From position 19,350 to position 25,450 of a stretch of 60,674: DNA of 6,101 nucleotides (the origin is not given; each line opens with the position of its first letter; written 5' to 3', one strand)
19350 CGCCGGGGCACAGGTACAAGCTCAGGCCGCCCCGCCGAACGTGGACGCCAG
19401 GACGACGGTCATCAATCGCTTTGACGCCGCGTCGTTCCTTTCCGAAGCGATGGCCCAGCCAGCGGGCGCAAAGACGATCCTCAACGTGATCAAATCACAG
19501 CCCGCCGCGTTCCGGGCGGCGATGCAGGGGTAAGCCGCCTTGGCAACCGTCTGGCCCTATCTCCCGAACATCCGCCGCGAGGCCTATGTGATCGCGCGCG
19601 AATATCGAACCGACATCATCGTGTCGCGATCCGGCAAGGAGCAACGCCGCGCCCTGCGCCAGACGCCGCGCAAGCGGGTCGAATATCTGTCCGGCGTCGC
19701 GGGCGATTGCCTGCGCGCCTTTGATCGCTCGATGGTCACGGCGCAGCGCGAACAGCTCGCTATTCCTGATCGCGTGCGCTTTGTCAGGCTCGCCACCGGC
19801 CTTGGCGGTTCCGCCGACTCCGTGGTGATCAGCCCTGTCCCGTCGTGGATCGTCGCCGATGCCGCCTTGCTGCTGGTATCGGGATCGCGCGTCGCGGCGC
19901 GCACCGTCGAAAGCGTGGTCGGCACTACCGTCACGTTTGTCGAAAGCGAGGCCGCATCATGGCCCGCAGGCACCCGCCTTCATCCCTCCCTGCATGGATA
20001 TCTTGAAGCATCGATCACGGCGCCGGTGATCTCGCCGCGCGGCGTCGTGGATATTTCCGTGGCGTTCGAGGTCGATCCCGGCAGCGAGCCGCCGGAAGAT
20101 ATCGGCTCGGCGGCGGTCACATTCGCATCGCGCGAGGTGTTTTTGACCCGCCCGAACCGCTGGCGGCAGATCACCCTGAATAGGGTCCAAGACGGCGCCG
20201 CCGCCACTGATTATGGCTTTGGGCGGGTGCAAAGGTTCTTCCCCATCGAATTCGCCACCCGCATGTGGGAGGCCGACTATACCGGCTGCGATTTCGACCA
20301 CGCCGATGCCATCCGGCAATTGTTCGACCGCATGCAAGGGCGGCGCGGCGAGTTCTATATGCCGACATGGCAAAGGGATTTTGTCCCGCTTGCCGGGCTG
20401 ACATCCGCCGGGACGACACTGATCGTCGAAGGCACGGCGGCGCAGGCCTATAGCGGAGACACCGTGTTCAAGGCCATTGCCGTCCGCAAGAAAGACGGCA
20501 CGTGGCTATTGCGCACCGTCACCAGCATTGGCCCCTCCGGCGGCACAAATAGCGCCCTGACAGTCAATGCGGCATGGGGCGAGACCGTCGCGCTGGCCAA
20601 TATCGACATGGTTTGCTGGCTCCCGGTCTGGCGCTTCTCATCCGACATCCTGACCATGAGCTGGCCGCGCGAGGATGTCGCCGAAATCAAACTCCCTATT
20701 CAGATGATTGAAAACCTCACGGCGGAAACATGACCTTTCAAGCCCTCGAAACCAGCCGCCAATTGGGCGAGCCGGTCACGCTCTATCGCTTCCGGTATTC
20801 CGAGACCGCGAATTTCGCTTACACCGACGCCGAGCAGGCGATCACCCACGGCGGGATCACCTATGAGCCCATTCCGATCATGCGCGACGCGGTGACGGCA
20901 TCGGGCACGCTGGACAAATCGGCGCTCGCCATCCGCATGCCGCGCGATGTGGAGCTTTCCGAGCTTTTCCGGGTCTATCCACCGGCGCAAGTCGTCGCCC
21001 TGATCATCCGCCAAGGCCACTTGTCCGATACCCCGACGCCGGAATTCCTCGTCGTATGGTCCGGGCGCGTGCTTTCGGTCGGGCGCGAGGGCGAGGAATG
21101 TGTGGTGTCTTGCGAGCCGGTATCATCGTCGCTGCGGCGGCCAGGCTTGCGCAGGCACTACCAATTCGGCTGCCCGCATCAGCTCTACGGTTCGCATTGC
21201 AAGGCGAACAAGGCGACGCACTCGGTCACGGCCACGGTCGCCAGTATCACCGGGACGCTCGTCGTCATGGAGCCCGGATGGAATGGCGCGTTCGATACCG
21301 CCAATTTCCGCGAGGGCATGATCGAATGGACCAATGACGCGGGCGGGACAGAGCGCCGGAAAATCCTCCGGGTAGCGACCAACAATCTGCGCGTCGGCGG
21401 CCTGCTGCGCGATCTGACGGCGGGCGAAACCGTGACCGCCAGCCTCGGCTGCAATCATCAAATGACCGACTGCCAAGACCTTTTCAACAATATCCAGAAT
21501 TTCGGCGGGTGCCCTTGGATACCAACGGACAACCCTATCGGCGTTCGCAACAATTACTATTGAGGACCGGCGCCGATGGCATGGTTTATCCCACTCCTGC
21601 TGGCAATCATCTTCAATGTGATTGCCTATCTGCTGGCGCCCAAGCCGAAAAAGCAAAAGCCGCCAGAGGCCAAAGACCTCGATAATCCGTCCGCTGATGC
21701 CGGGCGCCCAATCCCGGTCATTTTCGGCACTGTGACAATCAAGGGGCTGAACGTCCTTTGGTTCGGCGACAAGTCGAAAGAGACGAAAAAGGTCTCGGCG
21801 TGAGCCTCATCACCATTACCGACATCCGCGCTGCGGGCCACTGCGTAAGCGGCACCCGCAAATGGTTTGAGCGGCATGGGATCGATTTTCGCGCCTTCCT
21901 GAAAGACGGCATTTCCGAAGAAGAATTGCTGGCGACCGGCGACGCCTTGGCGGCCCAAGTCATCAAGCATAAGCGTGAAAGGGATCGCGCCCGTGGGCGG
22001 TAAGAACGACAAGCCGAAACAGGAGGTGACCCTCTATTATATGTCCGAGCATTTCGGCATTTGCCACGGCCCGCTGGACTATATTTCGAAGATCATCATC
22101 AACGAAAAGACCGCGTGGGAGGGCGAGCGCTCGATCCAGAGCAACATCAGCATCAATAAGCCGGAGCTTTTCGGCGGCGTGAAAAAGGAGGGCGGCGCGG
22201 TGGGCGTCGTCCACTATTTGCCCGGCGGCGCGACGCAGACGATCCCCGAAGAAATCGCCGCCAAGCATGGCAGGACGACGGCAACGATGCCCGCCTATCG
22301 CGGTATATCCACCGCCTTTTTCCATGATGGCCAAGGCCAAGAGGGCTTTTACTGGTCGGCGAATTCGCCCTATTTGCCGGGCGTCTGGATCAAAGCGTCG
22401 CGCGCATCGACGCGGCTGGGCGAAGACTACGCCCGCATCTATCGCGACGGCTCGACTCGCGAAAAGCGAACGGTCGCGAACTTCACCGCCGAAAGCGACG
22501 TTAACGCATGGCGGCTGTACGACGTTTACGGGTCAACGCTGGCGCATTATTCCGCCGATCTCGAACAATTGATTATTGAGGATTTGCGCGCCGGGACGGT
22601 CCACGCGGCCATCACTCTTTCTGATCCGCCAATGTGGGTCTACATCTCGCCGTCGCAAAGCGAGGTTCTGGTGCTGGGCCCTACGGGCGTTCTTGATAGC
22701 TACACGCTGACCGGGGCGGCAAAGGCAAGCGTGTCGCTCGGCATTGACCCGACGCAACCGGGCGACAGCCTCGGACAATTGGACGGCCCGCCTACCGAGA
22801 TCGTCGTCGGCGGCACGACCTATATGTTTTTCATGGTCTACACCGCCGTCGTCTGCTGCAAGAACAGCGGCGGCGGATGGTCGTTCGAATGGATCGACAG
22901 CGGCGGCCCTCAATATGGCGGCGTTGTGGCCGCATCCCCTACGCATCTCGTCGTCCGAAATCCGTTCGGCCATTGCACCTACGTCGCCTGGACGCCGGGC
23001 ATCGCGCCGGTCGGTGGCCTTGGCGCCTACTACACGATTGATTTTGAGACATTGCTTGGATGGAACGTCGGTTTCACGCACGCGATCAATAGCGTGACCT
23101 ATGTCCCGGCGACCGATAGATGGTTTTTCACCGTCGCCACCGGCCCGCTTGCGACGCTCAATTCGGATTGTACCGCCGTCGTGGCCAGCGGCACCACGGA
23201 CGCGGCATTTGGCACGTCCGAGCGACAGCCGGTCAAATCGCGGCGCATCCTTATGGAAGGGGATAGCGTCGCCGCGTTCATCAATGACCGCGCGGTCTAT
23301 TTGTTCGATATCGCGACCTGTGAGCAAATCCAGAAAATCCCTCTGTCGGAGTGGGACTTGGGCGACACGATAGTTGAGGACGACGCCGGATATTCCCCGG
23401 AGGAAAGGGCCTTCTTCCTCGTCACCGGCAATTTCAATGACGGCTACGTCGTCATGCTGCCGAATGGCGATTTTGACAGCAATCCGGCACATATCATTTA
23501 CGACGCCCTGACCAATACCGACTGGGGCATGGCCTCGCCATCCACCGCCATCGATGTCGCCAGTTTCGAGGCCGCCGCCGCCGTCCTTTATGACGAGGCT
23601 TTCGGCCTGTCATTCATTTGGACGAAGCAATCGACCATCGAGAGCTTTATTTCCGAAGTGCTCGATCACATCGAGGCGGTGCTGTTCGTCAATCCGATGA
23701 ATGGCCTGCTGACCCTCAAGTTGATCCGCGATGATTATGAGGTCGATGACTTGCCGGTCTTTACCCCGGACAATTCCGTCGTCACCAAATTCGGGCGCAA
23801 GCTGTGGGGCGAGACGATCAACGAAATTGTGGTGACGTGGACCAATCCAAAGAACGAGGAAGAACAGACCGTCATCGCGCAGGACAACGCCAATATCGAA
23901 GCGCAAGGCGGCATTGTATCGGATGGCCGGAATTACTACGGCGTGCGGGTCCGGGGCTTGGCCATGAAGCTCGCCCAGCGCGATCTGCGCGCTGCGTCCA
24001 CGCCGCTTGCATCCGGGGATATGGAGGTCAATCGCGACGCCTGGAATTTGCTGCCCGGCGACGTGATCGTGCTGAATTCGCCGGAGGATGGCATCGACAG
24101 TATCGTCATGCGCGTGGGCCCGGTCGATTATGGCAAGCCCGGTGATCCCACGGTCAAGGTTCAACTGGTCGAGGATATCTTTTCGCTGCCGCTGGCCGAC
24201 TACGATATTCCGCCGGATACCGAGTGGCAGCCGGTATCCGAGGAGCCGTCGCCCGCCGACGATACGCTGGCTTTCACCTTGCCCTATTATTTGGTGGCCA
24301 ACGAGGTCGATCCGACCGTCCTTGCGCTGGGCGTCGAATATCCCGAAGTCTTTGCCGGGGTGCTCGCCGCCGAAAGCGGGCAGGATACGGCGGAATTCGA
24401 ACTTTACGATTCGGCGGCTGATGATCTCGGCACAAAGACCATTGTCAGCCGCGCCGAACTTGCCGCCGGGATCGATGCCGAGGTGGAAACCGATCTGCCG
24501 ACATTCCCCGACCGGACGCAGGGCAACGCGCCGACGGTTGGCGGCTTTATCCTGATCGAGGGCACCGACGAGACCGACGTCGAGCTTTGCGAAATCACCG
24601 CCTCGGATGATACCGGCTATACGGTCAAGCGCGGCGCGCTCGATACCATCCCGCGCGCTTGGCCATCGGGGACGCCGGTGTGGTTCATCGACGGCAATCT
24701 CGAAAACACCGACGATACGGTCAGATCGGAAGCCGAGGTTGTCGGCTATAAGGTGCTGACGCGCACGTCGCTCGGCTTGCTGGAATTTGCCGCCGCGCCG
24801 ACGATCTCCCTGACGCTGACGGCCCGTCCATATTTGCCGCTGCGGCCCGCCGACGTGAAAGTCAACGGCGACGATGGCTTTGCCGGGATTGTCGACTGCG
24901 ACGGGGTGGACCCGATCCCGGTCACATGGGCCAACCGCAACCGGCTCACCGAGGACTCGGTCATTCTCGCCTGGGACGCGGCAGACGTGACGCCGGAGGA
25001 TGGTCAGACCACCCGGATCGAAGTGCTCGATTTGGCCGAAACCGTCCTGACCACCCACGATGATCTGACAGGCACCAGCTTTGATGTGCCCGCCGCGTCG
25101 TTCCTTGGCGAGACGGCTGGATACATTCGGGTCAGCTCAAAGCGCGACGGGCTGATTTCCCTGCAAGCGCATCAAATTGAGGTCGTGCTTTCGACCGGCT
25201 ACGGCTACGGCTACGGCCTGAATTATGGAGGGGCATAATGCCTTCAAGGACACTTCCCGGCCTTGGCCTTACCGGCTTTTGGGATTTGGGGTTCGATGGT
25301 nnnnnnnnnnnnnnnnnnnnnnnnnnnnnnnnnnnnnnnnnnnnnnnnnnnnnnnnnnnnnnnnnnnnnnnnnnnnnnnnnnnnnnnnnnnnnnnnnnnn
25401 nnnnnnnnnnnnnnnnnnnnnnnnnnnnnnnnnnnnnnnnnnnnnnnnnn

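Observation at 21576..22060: Tail hub (J/gp15-like) gene split by an embedded ORF next to a G_AAA_AAG slippery site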

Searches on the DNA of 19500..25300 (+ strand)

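Call 55: search_dna_similar(query=window:19500-25300:+, collection=phages, mode=distant, max_rows=12)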
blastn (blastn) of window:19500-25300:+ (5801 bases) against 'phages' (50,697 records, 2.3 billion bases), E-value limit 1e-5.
Records with a match: 27; places in all: 27; records where one place covers at least 80% of the query: 0.
Best place of each record, by identity: 60-80% 27.
By first word of the organism name: Rhodobacter 15; Pseudomonas 3; Achromobacter 3; Bacteriophage 2; Klebsiella 2; Loktanella 2.
By host as written in the record: Rhodobacter capsulatus YW1 15; - 4; Pseudomonas sp. 3; Klebsiella pneumoniae YMC16/01/N133 2; Loktanella sp. CB2051 2; Achromobacter xylosoxidans 1.
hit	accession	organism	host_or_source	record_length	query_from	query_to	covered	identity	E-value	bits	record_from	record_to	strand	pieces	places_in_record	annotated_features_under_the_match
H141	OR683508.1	Pseudomonas phage Ppu-503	Pseudomonas sp.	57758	2119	4693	9%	68.2%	9e-17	185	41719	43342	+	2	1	hypothetical protein (x2) | tail assembly structural protein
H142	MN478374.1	Bacteriophage Phobos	-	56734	2119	4693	9%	68.0%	9e-17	180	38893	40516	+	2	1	hypothetical protein (x2) | tail assembly structural protein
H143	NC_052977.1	Bacteriophage Phobos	-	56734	2119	4693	9%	68.0%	9e-17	180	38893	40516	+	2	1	tail protein | tail assembly chaperone (x2)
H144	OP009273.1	Rhodobacter phage RcKeef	Rhodobacter capsulatus YW1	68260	3986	4415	7%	64.3%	4e-8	69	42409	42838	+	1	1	minor tail protein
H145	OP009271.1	Rhodobacter phage RcJoli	Rhodobacter capsulatus YW1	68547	3986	4415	7%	64.1%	5e-7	64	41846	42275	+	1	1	minor tail protein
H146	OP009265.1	Rhodobacter phage RcAqua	Rhodobacter capsulatus YW1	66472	3988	4415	7%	64.1%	1e-8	71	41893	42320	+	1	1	minor tail protein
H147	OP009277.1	Rhodobacter phage RcMaeve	Rhodobacter capsulatus YW1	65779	3988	4415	7%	64.1%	1e-8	71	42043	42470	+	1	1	minor tail protein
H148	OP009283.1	Rhodobacter phage RcPacific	Rhodobacter capsulatus YW1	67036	3988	4415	7%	64.1%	1e-8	71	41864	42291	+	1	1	minor tail protein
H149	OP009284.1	Rhodobacter phage RcPeripeteia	Rhodobacter capsulatus YW1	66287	3988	4415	7%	64.1%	1e-8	71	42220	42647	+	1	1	minor tail protein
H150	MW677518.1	Rhodobacter phage RcMcDreamy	Rhodobacter capsulatus YW1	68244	3988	4415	7%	63.8%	2e-7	66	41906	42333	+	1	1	43: minor tail protein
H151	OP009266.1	Rhodobacter phage RcAquaphina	Rhodobacter capsulatus YW1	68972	3988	4415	7%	63.8%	2e-7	66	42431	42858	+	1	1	minor tail protein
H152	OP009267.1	Rhodobacter phage RcBigEagle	Rhodobacter capsulatus YW1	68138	3988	4415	7%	63.8%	2e-7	66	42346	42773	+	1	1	minor tail protein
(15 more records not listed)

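Call 75: search_rna_families(source=window, start=21300, end=22300, threshold=evalue, max_evalue=1)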
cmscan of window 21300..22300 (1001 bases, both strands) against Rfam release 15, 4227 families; matches with E-value up to 1: 0.
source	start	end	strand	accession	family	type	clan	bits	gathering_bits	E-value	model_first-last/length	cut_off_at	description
